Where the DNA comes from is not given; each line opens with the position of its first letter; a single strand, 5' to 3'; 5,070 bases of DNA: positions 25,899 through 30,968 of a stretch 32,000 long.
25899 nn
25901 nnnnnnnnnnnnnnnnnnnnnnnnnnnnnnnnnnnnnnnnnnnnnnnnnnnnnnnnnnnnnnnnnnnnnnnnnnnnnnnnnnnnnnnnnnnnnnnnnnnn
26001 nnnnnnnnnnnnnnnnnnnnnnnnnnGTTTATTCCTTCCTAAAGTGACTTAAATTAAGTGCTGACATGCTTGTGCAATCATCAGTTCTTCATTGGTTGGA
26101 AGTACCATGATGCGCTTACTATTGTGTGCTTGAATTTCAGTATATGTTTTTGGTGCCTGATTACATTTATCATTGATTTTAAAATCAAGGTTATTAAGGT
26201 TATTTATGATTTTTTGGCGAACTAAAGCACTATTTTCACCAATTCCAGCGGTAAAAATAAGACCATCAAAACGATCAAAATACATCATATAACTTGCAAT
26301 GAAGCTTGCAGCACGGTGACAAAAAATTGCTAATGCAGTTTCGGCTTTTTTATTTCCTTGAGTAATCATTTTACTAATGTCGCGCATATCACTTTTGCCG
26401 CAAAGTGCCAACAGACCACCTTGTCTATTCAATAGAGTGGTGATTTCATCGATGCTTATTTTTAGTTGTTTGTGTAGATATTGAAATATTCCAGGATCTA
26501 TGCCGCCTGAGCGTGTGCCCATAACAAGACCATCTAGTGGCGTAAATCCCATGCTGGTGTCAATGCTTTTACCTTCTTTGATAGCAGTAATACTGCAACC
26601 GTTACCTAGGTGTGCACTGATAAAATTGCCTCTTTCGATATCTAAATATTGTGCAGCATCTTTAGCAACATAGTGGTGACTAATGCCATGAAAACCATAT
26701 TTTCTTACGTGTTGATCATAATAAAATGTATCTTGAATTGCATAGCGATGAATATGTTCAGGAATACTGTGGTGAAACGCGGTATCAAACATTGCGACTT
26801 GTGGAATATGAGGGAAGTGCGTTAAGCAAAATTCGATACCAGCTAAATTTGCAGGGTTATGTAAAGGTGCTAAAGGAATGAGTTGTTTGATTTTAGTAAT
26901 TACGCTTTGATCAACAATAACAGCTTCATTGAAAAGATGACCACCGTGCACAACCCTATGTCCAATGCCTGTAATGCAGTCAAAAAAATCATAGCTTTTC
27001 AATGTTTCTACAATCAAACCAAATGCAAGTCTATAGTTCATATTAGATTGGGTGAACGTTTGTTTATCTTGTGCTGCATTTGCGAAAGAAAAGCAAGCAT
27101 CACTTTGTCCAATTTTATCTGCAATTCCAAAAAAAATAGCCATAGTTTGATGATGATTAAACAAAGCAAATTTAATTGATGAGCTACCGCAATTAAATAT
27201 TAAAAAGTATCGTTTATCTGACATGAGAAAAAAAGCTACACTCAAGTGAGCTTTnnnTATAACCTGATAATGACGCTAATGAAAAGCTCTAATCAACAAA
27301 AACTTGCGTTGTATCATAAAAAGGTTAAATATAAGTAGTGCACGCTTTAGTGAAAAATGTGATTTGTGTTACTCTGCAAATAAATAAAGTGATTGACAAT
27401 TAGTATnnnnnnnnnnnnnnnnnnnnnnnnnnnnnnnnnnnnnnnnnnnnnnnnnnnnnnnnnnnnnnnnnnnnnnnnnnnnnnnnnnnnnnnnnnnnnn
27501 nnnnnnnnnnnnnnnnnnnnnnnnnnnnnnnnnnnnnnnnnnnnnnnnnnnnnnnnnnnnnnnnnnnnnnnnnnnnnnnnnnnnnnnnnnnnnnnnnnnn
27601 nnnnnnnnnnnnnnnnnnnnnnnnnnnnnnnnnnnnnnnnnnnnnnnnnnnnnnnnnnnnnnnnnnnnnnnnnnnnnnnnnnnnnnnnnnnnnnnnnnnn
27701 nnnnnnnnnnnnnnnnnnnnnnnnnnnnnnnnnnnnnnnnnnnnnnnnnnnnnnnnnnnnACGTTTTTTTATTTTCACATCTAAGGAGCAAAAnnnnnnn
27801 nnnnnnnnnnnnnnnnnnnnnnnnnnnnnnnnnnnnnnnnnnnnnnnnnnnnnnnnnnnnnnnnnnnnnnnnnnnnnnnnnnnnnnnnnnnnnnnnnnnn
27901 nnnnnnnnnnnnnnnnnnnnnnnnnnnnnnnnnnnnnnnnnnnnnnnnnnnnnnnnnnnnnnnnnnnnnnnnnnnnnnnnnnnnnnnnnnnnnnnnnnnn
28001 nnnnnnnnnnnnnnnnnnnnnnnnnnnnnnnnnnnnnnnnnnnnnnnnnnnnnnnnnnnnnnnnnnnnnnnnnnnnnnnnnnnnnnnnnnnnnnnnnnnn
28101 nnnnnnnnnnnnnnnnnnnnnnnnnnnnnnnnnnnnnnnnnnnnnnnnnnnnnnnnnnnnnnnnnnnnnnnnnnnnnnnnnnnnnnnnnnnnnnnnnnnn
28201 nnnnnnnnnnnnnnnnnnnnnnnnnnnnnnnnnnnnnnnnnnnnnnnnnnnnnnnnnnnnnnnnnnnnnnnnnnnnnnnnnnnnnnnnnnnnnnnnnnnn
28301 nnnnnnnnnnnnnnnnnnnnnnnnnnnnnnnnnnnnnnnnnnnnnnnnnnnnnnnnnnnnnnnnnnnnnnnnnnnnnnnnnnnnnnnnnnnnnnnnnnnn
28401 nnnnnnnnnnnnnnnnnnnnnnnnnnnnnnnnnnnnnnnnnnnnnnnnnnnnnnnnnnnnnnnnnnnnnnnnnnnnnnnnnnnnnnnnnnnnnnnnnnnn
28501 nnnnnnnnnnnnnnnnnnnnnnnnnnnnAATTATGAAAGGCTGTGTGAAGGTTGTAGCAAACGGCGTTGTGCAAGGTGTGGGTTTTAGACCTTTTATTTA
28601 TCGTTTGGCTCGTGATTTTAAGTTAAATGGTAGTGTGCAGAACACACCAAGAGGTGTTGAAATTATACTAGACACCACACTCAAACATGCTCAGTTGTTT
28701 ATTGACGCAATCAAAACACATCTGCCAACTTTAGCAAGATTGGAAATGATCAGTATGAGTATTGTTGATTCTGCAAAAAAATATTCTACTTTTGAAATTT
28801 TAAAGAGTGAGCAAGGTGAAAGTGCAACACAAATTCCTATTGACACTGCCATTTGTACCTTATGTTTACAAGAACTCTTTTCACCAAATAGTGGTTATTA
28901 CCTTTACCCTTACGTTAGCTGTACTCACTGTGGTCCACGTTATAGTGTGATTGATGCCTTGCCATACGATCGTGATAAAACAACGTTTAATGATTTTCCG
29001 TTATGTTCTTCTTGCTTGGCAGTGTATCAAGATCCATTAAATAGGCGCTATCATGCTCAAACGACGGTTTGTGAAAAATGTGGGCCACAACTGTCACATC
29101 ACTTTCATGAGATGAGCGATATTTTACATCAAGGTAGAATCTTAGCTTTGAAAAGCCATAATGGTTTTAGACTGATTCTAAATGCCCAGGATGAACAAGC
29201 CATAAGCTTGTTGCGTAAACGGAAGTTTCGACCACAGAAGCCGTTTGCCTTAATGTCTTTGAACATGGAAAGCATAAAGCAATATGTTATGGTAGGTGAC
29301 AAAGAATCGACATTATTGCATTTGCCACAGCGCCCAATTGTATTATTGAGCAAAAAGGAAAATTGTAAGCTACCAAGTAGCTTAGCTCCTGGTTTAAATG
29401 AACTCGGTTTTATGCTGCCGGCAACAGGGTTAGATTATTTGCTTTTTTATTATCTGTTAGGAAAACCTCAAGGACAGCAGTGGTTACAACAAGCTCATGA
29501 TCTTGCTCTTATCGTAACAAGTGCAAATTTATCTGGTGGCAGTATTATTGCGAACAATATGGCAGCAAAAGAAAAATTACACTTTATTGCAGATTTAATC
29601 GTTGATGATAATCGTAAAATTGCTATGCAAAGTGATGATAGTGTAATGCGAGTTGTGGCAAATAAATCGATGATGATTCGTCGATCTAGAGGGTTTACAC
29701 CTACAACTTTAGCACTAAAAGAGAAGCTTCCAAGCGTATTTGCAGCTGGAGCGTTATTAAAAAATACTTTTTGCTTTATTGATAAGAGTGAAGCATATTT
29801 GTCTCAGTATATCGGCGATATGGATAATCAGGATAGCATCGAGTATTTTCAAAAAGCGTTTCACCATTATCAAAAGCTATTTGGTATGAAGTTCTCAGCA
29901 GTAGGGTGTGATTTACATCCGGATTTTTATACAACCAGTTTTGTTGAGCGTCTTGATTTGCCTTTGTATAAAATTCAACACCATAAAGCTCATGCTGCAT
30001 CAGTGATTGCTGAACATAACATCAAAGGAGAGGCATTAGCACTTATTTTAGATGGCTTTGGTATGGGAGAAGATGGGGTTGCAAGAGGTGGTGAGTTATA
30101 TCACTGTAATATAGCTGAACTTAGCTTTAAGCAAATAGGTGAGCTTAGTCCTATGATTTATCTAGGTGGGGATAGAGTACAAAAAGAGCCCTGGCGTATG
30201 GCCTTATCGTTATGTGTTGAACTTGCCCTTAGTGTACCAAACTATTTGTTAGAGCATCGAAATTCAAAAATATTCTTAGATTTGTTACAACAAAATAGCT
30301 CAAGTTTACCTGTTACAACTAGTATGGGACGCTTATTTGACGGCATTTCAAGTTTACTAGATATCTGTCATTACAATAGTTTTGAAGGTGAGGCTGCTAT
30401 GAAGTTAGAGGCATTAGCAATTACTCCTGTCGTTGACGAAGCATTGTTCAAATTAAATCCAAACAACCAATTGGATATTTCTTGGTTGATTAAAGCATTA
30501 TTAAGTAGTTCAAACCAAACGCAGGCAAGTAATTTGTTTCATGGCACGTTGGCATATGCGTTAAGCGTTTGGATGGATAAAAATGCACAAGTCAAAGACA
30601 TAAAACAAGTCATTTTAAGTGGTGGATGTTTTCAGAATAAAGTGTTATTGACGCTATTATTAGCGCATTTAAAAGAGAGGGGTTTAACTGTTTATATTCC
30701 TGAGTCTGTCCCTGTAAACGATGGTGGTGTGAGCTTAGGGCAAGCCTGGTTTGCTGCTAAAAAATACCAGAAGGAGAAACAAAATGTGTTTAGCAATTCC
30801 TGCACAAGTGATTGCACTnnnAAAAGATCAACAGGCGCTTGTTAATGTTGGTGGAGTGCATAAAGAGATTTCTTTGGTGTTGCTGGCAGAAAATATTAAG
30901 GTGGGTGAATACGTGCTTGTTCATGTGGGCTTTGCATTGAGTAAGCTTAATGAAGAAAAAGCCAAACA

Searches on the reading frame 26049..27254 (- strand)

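Call 99: search_protein_families(library=pfam, proteins=[window:26049-27254:-], max_evalue=0.0001)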
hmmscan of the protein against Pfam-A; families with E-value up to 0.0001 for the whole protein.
window:26049-27254:- (401 aa): 1 family
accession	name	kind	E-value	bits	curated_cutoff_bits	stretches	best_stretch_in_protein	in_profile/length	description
PF00871.23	Acetate_kinase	-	7.6e-132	440.1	22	1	17-395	2-392/392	Acetokinase family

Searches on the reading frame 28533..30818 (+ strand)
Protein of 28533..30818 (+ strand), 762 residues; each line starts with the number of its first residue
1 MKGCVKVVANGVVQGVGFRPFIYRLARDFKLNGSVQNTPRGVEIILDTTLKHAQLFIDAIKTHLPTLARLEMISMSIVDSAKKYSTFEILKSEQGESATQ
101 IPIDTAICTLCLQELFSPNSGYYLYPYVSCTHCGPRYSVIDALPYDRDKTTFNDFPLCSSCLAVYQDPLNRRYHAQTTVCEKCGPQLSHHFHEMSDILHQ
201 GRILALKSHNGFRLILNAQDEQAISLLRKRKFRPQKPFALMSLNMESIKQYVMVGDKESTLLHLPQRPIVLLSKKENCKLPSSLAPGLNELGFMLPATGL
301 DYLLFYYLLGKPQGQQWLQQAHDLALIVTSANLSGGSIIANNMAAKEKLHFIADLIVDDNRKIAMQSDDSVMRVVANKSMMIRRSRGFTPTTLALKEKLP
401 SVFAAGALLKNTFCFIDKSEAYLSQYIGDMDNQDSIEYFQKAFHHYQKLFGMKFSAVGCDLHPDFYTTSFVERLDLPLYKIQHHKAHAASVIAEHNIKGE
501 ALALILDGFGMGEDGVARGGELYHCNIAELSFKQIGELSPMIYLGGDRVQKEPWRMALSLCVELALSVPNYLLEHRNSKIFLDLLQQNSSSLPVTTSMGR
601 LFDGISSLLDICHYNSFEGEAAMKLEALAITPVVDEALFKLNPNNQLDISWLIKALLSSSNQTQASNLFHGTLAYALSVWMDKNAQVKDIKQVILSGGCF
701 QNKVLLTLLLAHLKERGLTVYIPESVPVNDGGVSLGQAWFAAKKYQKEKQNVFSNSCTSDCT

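Call 99: search_protein_families(library=pfam, proteins=[window:28533-30818:+], max_evalue=0.0001)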
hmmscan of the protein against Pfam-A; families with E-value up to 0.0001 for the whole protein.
window:28533-30818:+ (762 aa): 5 families
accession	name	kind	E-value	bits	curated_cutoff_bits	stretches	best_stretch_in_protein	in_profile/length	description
PF22521.2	HypF_C_2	-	3.1e-60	204.4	27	1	504-737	2-241/241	Carbamoyltransferase, Kae1-like Domain, second subdomain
PF01300.24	Sua5_yciO_yrdC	-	4.6e-32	111.4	25.1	1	197-384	2-177/178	Telomere recombination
PF17788.7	HypF_C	-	2.7e-31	108.6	23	1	400-494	4-99/99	HypF Kae1-like domain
PF07503.17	zf-HYPF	-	1.7e-24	85.8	23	2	157-188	1-32/34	HypF finger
PF00708.24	Acylphosphatase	-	3.2e-17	63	22.5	1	6-89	2-85/85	Acylphosphatase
